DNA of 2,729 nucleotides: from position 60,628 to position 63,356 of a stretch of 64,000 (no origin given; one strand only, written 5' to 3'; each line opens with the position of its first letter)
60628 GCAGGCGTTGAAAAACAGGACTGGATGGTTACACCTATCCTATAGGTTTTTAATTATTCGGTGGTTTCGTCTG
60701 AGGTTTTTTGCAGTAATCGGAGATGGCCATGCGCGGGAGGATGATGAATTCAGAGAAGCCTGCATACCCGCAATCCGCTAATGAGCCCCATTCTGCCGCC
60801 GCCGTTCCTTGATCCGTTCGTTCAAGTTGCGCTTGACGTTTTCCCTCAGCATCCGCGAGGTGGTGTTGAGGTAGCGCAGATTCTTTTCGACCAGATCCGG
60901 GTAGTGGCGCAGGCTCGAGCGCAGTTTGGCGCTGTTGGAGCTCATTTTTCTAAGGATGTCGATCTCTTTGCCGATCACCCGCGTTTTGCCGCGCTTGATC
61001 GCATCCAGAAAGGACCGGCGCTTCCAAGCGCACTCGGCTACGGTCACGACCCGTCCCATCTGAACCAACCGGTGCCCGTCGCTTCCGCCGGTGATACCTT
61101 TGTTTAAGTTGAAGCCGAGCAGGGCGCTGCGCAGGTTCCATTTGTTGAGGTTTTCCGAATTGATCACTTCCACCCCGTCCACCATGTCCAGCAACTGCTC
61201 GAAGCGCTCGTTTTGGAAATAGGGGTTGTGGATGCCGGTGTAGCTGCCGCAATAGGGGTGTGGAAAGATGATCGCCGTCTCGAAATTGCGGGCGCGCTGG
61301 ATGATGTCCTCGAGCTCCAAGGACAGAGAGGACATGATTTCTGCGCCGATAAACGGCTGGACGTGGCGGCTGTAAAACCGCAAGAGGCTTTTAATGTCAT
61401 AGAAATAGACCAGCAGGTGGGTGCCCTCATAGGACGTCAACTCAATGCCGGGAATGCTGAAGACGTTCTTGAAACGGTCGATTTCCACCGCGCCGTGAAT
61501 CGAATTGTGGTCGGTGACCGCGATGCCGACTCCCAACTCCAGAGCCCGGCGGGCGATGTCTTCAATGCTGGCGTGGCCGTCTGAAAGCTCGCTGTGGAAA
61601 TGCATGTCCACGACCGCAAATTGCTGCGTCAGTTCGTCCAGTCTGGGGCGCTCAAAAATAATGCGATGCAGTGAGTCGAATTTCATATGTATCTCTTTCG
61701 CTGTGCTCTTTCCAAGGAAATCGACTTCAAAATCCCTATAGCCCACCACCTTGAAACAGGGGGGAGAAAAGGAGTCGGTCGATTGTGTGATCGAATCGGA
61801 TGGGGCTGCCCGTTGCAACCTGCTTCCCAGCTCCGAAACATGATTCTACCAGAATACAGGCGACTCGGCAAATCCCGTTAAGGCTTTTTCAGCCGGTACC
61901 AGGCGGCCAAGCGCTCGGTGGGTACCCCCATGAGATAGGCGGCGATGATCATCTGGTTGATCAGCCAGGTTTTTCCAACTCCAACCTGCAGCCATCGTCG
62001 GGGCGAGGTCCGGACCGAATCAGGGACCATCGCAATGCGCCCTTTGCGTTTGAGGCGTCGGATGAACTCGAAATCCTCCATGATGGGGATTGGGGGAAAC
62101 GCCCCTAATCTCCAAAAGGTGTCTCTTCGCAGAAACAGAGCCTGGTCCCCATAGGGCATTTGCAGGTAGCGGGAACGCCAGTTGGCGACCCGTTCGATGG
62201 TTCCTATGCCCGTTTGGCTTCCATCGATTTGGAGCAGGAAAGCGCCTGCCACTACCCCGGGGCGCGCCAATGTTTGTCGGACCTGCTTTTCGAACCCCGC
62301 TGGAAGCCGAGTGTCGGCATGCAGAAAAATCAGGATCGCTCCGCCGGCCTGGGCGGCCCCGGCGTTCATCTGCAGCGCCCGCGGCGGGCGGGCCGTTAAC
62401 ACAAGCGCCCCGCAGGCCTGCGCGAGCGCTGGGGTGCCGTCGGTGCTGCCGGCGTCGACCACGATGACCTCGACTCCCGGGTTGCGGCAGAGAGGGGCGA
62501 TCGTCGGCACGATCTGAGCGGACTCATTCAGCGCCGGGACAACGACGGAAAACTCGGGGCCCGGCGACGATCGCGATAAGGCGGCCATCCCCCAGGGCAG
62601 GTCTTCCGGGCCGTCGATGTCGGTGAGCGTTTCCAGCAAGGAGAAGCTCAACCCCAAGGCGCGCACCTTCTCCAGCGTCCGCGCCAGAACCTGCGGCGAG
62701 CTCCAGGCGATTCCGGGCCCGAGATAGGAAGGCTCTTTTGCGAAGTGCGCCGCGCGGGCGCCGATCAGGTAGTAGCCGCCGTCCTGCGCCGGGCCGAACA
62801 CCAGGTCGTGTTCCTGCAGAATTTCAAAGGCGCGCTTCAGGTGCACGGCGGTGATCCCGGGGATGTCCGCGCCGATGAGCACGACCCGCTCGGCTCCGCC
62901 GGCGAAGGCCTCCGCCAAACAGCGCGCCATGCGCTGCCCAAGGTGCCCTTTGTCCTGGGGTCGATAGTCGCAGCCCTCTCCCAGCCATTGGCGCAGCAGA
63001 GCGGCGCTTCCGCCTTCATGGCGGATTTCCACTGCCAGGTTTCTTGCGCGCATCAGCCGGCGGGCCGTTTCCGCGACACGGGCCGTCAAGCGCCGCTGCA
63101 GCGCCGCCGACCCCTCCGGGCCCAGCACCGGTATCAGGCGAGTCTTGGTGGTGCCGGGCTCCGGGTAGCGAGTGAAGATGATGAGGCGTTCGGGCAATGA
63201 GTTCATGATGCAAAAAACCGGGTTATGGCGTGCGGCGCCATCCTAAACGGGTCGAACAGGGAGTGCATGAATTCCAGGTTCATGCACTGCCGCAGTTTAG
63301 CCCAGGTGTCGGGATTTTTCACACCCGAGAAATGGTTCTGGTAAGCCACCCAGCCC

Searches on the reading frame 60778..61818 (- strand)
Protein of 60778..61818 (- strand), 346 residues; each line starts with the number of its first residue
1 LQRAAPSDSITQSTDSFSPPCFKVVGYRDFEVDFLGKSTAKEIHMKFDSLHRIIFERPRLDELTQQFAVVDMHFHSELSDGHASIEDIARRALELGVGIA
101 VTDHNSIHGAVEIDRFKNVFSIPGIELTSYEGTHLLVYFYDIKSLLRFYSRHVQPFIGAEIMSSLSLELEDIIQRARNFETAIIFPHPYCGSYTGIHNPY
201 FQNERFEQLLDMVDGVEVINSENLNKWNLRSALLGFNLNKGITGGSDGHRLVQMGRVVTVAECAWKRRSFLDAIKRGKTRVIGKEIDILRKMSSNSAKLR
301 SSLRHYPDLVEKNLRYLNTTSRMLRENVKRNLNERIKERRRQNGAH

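Call 77: search_protein_families(library=pfam, proteins=[window:60778-61818:-], max_evalue=0.00001)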
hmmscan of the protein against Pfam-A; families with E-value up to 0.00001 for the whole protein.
window:60778-61818:- (346 aa): 2 families
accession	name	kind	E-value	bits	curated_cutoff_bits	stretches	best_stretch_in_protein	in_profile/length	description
PF02811.25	PHP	-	2.7e-08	34.8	26.4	1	71-162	1-64/164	PHP domain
PF13263.12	PHP_C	-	7.7e-06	25.8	21.3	0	228-279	4-56/56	PHP-associated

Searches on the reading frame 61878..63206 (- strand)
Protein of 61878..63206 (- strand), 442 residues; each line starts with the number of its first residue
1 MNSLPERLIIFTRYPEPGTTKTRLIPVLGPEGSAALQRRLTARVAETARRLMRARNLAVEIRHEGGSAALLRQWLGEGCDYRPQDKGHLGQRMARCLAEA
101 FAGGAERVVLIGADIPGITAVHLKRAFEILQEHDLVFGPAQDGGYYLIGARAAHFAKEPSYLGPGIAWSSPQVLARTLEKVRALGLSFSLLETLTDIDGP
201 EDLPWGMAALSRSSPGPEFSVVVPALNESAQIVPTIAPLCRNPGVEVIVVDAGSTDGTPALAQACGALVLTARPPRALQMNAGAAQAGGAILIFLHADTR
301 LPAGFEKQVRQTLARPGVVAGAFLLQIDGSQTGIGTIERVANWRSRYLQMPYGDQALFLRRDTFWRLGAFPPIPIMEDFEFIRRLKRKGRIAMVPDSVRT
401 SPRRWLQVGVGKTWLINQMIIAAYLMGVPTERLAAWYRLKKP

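Call 77: search_protein_families(library=pfam, proteins=[window:61878-63206:-], max_evalue=0.00001)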
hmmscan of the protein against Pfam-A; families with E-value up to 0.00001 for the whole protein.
window:61878-63206:- (442 aa): 2 families
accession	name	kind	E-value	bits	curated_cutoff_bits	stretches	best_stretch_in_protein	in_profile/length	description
PF09837.15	DUF2064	-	1.6e-30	105.9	25.8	1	48-156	2-107/120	Uncharacterized protein conserved in bacteria (DUF2064)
PF00535.33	Glycos_transf_2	-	1.1e-13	51.9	23.3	1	220-335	1-127/168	Glycosyl transferase family 2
